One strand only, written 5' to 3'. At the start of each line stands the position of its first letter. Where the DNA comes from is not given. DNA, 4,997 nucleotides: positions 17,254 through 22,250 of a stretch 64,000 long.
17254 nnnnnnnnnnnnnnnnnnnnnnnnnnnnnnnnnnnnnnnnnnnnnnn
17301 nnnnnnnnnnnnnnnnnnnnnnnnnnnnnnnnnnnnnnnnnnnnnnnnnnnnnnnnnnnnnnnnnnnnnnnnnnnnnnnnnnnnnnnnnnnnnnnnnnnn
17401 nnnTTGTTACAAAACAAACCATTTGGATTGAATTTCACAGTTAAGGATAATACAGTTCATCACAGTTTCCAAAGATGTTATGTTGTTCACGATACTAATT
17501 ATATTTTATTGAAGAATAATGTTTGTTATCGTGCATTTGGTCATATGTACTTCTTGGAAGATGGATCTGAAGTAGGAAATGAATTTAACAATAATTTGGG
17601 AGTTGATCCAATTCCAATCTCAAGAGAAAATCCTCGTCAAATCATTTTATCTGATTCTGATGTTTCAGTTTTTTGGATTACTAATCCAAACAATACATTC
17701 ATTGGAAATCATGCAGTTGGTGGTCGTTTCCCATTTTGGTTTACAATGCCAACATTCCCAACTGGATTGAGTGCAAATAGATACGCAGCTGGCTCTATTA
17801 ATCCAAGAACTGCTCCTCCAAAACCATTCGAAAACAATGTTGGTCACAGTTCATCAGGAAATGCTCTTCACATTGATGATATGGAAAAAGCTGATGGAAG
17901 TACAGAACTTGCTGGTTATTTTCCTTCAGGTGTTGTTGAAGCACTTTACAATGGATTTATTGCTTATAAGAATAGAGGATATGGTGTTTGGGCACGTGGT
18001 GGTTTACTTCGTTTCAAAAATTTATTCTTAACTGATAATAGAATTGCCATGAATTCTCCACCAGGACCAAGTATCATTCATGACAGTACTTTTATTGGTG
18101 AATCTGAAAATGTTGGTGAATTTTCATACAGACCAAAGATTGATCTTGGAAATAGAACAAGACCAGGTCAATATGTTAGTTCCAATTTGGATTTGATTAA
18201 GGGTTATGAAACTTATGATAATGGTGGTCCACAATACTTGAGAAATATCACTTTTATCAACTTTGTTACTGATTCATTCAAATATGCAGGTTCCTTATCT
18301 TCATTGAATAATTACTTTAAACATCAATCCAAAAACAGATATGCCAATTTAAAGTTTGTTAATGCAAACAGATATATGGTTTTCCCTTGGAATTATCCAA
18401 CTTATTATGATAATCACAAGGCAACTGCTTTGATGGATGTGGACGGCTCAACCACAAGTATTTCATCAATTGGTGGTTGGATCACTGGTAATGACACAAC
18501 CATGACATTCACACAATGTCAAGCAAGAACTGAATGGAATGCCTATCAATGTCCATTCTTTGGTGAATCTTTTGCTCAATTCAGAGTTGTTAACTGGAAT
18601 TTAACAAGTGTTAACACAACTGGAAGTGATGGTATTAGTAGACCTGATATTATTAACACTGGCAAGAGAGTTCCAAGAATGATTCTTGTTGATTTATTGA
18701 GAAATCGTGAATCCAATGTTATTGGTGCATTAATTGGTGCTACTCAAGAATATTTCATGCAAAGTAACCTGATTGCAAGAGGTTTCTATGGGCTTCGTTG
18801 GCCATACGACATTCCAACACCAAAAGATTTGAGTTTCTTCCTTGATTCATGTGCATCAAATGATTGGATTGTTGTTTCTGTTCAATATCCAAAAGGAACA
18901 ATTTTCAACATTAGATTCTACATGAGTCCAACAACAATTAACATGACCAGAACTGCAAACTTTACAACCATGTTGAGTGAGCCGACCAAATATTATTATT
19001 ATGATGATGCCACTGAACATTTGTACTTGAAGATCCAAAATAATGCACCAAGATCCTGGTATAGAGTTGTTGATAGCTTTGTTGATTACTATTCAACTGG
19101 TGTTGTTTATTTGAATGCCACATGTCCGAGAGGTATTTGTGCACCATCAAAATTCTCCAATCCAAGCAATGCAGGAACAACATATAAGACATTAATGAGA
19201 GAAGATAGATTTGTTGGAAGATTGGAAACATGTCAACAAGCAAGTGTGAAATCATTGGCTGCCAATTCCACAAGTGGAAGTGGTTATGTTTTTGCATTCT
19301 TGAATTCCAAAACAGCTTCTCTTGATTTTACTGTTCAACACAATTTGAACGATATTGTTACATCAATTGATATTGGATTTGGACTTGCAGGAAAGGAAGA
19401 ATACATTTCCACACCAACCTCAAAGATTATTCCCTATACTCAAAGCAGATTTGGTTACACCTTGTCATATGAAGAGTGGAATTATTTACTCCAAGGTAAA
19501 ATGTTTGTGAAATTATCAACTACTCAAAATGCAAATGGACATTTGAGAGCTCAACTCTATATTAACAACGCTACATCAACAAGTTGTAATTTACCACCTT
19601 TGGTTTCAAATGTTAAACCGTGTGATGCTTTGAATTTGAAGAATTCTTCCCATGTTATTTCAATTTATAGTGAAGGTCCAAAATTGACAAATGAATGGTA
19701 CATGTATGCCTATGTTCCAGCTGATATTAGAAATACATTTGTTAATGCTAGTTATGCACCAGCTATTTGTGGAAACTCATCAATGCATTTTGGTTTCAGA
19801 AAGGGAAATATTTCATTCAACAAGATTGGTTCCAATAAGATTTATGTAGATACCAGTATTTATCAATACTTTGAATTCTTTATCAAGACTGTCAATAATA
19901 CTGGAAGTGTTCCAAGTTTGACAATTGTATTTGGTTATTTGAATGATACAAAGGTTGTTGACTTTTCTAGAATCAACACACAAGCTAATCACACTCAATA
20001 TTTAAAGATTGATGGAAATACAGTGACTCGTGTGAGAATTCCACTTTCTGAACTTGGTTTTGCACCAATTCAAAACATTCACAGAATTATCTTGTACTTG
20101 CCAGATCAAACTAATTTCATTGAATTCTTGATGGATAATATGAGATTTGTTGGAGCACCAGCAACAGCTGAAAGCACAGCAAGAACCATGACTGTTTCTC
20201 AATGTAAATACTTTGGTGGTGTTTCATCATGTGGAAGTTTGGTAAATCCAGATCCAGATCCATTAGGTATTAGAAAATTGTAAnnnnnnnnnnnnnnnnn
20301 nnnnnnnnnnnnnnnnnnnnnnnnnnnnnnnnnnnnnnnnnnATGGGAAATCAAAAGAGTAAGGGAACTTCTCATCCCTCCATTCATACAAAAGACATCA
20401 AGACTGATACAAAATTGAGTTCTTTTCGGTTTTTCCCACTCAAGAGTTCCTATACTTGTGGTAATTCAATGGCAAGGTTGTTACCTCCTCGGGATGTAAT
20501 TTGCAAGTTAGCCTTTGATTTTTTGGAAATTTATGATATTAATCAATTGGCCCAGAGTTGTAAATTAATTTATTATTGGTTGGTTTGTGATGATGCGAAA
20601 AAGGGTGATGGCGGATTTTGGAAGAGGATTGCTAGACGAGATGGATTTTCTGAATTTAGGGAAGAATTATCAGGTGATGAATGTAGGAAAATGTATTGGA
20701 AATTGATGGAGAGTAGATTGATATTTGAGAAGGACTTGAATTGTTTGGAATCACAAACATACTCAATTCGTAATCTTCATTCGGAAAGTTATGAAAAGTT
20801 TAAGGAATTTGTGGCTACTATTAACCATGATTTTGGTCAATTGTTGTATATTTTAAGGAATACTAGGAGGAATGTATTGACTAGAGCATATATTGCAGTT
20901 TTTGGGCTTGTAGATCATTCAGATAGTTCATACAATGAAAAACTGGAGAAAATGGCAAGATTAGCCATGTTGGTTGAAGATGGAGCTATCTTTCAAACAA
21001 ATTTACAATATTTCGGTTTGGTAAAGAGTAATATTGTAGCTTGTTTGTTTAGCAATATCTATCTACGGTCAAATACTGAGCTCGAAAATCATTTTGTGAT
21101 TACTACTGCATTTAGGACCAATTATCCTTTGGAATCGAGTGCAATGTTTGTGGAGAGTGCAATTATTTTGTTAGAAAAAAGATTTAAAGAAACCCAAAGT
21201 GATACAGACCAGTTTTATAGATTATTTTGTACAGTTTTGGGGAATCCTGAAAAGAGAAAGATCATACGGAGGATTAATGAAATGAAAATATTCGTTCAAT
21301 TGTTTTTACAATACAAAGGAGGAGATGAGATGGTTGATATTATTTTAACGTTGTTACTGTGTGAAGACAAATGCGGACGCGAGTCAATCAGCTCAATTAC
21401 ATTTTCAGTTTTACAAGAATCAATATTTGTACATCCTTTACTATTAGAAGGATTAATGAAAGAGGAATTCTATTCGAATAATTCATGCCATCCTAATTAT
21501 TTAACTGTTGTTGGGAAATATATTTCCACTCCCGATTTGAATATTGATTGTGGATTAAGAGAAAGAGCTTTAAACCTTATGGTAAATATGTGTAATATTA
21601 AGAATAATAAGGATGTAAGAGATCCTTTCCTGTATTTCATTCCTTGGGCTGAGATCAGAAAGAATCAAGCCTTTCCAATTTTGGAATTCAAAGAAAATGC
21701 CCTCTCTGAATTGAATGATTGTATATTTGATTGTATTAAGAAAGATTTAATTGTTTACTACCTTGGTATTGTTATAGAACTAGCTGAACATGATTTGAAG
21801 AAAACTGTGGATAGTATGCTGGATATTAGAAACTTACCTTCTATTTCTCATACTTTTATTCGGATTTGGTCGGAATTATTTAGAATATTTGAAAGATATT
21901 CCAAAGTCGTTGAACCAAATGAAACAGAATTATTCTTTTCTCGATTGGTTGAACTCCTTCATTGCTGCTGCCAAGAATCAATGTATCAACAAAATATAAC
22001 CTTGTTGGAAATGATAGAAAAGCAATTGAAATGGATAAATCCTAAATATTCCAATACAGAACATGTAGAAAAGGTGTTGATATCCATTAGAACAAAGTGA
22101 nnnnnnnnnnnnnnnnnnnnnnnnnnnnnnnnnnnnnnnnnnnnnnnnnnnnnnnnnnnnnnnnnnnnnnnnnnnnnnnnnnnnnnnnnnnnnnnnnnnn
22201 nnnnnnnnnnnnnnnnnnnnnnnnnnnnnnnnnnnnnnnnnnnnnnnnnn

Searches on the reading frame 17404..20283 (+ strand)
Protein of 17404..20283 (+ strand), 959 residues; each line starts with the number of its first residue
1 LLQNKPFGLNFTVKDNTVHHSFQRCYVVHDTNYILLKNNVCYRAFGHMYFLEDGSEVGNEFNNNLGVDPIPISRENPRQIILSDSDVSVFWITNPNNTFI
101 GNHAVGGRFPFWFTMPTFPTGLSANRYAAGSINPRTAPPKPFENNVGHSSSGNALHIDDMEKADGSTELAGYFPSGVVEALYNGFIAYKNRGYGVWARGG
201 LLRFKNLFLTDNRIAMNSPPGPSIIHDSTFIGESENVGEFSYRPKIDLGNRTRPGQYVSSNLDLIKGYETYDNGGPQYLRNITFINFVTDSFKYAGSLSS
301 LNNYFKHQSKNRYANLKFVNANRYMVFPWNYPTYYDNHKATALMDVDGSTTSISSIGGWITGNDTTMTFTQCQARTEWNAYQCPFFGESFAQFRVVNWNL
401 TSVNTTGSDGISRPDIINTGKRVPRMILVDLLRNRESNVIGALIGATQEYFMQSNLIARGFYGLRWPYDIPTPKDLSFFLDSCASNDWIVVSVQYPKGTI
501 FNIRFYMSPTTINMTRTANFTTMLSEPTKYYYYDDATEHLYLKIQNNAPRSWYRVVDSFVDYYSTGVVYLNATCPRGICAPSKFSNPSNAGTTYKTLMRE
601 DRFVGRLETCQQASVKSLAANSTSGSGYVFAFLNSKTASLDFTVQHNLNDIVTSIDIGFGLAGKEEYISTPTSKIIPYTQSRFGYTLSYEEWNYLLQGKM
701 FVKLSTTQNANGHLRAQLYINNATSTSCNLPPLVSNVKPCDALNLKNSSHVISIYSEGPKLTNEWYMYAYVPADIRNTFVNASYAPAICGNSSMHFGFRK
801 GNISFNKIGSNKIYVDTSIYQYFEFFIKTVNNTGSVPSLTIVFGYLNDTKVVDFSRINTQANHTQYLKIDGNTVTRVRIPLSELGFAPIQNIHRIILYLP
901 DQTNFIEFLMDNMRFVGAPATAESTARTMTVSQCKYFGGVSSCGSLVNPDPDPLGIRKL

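Call 3: search_protein_families(library=pfam, proteins=[window:17404-20283:+], max_evalue=1)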
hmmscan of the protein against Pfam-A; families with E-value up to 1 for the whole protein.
window:17404-20283:+ (959 aa): 5 families
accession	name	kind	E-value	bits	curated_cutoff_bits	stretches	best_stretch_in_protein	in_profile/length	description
PF24606.1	CEMIP_beta-hel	-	5.3e-40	137.9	27.3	1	11-152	50-209/212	CEMIP beta-helix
PF24605.1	CEMIP_X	-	3.2e-08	33.8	27.6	1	459-551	50-149/185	CEMIP domain X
PF07452.17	CHRD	-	0.00023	22.5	24.1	1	619-718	13-117/117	CHRD domain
PF07381.18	EarA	-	0.08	13.2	22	1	432-461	35-64/90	EarA-like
PF22704.2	CBM13-like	-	0.085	13.5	30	0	698-735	13-50/82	Alpha-galactosidase, CBM13 domain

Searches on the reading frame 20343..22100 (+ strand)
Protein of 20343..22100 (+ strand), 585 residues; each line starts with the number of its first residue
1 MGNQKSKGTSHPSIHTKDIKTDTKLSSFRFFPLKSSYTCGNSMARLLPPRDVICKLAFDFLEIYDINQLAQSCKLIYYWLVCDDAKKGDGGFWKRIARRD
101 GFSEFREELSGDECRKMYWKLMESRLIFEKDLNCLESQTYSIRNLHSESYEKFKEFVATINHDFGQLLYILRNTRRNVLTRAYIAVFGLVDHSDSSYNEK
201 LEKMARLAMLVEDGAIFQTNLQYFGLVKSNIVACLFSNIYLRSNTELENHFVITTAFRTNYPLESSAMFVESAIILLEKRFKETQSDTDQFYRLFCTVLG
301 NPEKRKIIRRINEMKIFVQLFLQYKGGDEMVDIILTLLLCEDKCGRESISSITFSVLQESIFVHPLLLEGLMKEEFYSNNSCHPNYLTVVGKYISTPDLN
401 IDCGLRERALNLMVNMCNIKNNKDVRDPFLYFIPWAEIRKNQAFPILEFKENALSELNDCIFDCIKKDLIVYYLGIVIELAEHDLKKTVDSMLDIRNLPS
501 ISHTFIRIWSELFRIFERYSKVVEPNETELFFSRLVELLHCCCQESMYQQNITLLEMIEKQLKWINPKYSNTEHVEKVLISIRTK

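Call 3: search_protein_families(library=pfam, proteins=[window:20343-22100:+], max_evalue=1)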
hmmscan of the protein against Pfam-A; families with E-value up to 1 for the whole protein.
window:20343-22100:+ (585 aa): 1 family
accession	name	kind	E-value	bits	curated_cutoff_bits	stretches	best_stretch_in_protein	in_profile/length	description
PF23329.3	EF_HAND_1_PLCG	-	0.084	13.3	23.9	1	295-325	17-44/70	PLCG EF-hand motif 1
